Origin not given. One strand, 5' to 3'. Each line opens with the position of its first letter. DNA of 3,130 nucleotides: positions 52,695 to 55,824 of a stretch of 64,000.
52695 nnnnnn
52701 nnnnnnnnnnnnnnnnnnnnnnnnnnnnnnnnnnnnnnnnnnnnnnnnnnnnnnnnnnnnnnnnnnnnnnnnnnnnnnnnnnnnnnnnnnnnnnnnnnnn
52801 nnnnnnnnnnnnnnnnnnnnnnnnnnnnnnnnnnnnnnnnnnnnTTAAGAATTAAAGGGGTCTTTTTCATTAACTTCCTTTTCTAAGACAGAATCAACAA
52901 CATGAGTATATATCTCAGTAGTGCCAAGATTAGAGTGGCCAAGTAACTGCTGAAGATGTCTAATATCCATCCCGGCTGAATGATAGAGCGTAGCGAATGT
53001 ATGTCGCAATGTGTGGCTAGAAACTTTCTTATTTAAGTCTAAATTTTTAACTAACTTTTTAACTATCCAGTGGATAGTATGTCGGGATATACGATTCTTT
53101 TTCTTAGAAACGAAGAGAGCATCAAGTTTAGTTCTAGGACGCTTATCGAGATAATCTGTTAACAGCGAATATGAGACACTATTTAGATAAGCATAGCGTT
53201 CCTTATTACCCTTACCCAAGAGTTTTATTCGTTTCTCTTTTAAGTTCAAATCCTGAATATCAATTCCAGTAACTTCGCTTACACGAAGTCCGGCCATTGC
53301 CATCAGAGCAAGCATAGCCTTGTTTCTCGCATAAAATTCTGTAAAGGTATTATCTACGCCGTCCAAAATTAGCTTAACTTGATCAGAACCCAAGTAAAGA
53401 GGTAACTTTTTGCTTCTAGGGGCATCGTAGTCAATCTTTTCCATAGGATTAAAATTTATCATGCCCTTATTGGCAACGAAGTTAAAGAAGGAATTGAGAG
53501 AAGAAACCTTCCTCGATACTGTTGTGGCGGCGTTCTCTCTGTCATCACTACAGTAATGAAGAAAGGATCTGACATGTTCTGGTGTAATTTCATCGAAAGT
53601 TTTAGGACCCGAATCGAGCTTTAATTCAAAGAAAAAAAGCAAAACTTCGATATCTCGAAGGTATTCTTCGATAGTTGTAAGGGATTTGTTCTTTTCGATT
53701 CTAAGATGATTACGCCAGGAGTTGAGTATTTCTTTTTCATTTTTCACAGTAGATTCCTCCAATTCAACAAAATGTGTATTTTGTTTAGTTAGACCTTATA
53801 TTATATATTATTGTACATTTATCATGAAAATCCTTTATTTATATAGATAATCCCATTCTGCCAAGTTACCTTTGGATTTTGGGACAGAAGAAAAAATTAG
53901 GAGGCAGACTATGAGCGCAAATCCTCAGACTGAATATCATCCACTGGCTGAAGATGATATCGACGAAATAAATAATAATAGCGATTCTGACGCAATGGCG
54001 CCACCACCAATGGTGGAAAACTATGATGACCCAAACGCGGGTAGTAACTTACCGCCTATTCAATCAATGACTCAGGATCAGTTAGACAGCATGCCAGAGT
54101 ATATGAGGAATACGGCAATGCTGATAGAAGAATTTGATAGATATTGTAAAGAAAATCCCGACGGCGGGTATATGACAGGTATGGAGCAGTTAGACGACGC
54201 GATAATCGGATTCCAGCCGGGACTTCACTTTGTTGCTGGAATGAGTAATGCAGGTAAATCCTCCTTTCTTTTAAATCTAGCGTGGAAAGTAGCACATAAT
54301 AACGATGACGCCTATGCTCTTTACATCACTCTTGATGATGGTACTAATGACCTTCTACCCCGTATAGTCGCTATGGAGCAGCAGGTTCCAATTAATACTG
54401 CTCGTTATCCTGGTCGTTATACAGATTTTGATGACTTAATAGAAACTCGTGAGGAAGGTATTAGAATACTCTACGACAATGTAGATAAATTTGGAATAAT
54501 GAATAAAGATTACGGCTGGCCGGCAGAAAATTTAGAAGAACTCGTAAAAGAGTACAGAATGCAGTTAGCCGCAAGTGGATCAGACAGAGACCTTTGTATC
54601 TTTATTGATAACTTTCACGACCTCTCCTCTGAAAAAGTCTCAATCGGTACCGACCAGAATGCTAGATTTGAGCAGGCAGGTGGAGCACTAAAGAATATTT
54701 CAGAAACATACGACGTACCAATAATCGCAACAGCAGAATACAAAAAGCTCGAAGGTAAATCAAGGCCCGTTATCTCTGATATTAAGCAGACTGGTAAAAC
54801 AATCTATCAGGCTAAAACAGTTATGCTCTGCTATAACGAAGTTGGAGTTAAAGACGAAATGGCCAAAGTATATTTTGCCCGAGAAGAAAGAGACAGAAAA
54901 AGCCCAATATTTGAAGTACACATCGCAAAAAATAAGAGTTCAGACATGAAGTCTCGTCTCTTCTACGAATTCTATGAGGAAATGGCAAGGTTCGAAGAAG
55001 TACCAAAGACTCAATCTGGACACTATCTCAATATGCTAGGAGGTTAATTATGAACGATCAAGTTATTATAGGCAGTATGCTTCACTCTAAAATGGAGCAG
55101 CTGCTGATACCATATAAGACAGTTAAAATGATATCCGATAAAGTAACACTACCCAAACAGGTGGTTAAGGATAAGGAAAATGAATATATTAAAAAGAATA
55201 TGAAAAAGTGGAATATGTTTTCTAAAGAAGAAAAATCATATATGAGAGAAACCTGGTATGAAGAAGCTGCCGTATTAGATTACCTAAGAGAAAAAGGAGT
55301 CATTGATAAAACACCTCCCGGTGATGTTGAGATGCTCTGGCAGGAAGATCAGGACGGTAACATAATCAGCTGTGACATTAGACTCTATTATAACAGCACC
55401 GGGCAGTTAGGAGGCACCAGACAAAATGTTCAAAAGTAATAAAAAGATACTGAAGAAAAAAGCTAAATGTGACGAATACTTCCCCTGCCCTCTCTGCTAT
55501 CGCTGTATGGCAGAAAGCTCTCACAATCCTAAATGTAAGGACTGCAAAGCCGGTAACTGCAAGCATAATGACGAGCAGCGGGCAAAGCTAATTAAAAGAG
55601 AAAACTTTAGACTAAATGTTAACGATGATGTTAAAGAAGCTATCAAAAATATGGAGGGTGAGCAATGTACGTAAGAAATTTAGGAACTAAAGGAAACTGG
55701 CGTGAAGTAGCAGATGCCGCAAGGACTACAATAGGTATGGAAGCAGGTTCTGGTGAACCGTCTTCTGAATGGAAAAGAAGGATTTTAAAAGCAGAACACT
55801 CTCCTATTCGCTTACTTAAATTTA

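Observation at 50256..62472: Recombination-dependent replication toolkit: Rad52-like annealase, two Cas4-like Fe-S nucleases, RuvC, AEP primase and DnaB-like helicase, with an integrase embedded antisense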

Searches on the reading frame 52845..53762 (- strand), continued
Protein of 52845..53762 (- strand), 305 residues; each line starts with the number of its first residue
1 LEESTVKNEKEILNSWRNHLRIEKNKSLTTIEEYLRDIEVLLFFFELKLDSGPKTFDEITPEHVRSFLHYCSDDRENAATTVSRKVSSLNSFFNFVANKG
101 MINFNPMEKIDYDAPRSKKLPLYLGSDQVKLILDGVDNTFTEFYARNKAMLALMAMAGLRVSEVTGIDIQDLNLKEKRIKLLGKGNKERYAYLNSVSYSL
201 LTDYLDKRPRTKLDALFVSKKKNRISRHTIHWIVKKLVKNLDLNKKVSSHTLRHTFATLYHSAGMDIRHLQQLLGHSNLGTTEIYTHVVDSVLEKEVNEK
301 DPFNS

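Call 46: find_encoding_contigs(protein=P0009, flank=8000, max_places=2)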
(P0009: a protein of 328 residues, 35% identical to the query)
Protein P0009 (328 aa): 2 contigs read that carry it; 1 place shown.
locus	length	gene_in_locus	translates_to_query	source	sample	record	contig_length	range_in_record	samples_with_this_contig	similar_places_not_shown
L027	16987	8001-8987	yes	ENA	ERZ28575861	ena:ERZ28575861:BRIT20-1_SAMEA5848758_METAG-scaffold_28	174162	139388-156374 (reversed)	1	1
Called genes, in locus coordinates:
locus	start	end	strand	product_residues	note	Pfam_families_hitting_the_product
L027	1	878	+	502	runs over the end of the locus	PF13416:SBP_bac_8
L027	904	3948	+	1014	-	PF00990:GGDEF, PF00563:EAL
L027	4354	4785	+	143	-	PF01957:NfeD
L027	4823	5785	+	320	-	PF01145:Band_7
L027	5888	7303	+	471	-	PF04087:DUF389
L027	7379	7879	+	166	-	PF00857:Isochorismatase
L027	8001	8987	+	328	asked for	PF02899:Phage_int_SAM_1 (faint), PF13495:Phage_int_SAM_4, PF00589:Phage_integrase, PF22823:MrpR_C_cat (weak)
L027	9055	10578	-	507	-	PF00370:FGGY_N, PF02782:FGGY_C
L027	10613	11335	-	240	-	PF27526:XylA2_C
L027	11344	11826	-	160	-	-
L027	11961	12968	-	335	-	PF13416:SBP_bac_8 (weak)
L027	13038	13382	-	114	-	-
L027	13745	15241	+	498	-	PF00532:Peripla_BP_1 (weak), PF13407:Peripla_BP_4, PF13377:Peripla_BP_3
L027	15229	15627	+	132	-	PF00990:GGDEF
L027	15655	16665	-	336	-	PF01757:Acyl_transf_3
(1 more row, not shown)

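Call 87: search_solved_structures(query=window:52845-53762:-, max_evalue=0.00001, show_alignments=1)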
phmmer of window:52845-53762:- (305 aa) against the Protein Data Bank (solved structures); distinct sequences matched with E-value up to 0.00001: 13.
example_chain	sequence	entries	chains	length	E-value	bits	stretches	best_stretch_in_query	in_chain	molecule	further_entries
5hxy_A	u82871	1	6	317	1.5e-33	119.6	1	25-296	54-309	Tyrosine recombinase XerA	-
1a0p_A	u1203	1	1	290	9.4e-30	107.2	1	18-291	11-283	SITE-SPECIFIC RECOMBINASE XERD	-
5dcf_A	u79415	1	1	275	9e-27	97.4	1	145-293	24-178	Tyrosine recombinase XerD,DNA translocase FtsK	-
9i5v_14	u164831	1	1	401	6.1e-24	88.1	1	15-294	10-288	Ribosome-associated translation inhibitor RaiA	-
4a8e_A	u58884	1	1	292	1.4e-22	83.7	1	87-297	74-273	PROBABLE TYROSINE RECOMBINASE XERC-LIKE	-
5jjv_A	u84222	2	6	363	2.2e-19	73.1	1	116-295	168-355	Tyrosine recombinase XerH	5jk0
2a3v_A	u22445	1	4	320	2.4e-16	63.2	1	198-291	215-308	site-specific recombinase IntI4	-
5vfz_A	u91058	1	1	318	1.5e-14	57.2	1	78-304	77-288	Gp33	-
3nkh_A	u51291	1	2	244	2.2e-09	40.3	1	215-296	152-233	Integrase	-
6emy_A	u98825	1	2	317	5.9e-08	35.6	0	235-289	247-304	Int protein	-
6en0_A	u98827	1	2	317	7.1e-08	35.4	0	235-289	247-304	Int protein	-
6emz_A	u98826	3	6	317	1.9e-07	34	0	235-289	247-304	Int protein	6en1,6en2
1aih_A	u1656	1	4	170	5e-06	29.3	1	214-298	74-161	HP1 INTEGRASE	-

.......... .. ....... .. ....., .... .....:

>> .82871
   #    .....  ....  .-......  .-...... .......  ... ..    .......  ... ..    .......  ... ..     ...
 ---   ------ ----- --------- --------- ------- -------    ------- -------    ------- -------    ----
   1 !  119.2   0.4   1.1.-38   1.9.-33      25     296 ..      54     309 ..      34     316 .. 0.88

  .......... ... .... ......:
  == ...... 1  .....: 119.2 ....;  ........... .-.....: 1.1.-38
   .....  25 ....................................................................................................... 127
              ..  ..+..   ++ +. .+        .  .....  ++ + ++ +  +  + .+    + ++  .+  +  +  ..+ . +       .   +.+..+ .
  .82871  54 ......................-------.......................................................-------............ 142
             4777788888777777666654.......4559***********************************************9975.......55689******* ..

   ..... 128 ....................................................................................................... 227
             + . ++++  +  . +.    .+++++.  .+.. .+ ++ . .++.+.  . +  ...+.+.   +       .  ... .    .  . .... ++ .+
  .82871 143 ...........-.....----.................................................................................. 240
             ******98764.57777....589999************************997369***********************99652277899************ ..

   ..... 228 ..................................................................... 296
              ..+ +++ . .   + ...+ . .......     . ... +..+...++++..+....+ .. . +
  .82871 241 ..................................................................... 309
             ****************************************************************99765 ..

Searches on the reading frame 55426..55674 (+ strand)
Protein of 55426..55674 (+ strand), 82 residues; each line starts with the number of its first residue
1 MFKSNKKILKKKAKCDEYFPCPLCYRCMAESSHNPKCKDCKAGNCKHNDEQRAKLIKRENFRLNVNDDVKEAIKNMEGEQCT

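Call 8: search_protein_families(library=pfam, proteins=[window:55426-55674:+], max_evalue=0.1)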
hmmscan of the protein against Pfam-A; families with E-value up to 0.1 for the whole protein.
window:55426-55674:+ (82 aa): 0 families

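Call 42: search_protein_families(library=phrogs, proteins=[window:55426-55674:+], max_evalue=1)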
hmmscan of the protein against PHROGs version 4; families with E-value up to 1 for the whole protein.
window:55426-55674:+ (82 aa): 2 families
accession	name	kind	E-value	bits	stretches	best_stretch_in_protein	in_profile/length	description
phrog_34434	-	unknown function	5.1e-08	34.1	1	13-76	43-107/122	-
phrog_6136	-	unknown function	0.22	12.4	1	32-77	20-61/120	-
